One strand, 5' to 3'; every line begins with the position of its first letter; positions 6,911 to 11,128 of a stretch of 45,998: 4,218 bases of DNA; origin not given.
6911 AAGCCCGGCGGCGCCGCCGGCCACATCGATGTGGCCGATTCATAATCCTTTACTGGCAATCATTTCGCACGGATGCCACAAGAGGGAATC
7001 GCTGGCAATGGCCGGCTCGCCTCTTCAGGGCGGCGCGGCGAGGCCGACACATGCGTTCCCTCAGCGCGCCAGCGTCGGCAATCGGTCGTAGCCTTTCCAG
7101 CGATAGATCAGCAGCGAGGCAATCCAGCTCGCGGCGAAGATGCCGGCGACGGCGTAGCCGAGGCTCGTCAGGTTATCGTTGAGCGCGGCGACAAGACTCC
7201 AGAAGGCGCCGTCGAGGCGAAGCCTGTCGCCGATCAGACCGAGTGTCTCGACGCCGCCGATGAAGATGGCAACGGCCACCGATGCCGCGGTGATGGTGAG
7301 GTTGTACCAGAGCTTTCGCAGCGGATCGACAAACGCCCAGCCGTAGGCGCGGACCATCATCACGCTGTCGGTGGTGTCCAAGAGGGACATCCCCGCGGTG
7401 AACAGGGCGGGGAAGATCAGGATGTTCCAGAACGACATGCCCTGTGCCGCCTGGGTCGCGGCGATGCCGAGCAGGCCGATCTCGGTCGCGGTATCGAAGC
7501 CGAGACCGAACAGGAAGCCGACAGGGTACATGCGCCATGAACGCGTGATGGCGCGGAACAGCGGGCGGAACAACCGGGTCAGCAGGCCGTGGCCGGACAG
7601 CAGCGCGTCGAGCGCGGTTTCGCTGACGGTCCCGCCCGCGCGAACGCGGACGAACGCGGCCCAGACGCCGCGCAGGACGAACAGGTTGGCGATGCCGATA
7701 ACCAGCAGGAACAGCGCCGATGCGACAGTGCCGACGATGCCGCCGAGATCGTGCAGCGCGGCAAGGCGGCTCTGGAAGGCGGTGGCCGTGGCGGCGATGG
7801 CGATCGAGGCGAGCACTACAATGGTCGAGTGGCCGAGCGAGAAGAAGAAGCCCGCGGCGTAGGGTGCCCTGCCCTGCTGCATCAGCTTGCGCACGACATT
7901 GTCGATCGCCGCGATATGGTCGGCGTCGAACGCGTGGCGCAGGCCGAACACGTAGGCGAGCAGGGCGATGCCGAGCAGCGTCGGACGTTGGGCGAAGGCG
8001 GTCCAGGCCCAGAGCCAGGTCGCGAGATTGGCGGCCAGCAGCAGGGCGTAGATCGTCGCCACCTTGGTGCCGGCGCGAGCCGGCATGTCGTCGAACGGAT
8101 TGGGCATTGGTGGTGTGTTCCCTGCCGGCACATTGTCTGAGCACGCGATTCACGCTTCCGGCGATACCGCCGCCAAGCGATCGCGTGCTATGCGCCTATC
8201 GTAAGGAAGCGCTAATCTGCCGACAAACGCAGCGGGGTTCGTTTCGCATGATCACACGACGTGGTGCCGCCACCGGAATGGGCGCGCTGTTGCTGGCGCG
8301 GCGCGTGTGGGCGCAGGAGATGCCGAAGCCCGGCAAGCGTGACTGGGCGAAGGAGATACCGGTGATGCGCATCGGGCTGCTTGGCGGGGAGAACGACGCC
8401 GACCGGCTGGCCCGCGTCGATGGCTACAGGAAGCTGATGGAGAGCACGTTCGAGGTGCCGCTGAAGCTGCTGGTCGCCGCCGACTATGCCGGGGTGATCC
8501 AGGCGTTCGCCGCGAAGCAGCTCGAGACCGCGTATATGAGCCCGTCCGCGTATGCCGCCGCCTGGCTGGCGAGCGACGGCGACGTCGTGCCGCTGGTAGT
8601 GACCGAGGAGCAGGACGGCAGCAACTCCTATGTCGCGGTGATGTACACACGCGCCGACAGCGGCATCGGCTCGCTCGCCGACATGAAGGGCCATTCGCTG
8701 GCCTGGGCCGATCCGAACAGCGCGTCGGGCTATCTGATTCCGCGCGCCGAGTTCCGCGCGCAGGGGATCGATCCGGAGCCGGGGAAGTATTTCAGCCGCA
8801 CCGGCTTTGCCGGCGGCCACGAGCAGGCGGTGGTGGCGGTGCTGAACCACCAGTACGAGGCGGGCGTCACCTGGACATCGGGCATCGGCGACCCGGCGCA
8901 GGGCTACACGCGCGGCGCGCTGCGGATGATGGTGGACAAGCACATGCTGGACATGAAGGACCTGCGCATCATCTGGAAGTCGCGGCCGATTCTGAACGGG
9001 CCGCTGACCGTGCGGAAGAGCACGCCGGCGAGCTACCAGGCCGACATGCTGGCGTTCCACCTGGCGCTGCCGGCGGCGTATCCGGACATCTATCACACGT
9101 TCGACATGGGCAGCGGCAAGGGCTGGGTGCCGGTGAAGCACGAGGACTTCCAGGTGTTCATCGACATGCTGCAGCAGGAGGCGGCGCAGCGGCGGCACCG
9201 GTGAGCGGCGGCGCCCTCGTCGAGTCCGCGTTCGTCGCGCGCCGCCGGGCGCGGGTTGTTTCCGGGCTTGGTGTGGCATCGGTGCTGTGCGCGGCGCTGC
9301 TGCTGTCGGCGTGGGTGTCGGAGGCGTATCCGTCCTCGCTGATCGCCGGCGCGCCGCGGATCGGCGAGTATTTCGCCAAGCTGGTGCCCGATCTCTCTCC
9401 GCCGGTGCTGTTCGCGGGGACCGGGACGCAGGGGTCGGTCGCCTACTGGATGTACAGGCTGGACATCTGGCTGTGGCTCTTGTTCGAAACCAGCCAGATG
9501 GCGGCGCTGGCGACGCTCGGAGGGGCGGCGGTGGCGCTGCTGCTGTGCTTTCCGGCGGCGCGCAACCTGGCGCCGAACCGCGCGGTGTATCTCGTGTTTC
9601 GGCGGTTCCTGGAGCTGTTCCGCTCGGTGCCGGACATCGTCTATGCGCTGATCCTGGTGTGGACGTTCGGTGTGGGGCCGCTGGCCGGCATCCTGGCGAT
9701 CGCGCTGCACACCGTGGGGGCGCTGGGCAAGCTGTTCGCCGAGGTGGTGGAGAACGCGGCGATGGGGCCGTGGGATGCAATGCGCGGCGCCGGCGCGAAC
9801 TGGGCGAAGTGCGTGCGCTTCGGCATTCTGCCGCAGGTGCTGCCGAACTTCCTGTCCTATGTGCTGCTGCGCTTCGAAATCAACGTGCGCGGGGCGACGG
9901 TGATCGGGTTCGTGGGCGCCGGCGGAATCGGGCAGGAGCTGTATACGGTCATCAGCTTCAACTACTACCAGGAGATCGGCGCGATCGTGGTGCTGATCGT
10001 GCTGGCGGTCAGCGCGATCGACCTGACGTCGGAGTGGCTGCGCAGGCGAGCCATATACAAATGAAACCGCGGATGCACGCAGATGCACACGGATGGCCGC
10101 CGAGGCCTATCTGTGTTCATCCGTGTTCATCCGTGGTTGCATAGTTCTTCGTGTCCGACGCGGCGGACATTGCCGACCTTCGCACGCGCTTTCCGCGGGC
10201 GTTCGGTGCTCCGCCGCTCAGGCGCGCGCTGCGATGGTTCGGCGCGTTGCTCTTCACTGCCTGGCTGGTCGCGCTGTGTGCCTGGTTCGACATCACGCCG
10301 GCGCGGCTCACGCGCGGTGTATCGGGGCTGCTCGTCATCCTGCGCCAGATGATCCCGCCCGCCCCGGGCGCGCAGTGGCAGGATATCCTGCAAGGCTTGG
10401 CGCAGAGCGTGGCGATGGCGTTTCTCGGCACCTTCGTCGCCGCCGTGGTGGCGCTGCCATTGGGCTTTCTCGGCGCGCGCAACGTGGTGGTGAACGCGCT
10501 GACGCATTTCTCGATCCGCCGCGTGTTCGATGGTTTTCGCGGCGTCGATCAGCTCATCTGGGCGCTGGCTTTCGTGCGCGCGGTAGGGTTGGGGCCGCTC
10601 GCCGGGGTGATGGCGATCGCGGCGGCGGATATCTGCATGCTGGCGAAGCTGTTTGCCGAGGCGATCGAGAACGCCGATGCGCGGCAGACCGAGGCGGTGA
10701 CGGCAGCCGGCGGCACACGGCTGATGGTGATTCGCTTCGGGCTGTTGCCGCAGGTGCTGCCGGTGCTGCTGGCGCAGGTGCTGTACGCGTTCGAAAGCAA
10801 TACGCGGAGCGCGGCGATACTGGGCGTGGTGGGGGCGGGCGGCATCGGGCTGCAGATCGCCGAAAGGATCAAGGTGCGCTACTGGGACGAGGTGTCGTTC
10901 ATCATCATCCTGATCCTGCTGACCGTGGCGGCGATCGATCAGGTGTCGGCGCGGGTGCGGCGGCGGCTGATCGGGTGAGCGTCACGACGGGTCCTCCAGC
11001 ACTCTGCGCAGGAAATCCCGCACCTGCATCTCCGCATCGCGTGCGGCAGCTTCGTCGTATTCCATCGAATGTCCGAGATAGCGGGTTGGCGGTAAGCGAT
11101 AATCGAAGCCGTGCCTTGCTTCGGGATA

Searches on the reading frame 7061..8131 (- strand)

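Call 36: search_protein_families(library=pfam, proteins=[window:7061-8131:-], max_evalue=0.001)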
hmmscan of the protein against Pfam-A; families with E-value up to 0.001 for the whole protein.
window:7061-8131:- (356 aa): 1 family
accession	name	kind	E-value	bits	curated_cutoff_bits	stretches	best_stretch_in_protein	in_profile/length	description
PF03824.22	NicO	-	1.3e-100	336.9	27.7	1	53-341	2-286/287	High-affinity nickel-transport protein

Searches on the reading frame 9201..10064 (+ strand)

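Call 36: search_protein_families(library=pfam, proteins=[window:9201-10064:+], max_evalue=0.001)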
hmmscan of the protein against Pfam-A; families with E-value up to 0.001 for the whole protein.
window:9201-10064:+ (287 aa): 1 family
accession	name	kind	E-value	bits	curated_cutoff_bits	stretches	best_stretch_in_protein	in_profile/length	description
PF00528.27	BPD_transp_1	-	7.3e-19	68.6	26.4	1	119-282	8-176/184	Binding-protein-dependent transport system inner membrane component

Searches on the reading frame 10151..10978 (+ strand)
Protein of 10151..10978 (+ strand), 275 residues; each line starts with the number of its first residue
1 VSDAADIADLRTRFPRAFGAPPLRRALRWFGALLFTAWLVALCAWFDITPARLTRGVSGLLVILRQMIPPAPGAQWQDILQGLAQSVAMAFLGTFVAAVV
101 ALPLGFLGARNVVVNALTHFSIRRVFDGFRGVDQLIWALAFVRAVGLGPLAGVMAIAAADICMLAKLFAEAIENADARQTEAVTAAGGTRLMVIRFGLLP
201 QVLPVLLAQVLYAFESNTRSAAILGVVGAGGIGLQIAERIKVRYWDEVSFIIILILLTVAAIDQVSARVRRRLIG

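Call 36: search_protein_families(library=pfam, proteins=[window:10151-10978:+], max_evalue=0.001)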
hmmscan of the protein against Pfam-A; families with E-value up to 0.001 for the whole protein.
window:10151-10978:+ (275 aa): 1 family
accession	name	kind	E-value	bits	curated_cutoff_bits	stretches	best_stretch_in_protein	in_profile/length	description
PF00528.27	BPD_transp_1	-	3e-09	37.3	26.4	1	102-262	2-167/184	Binding-protein-dependent transport system inner membrane component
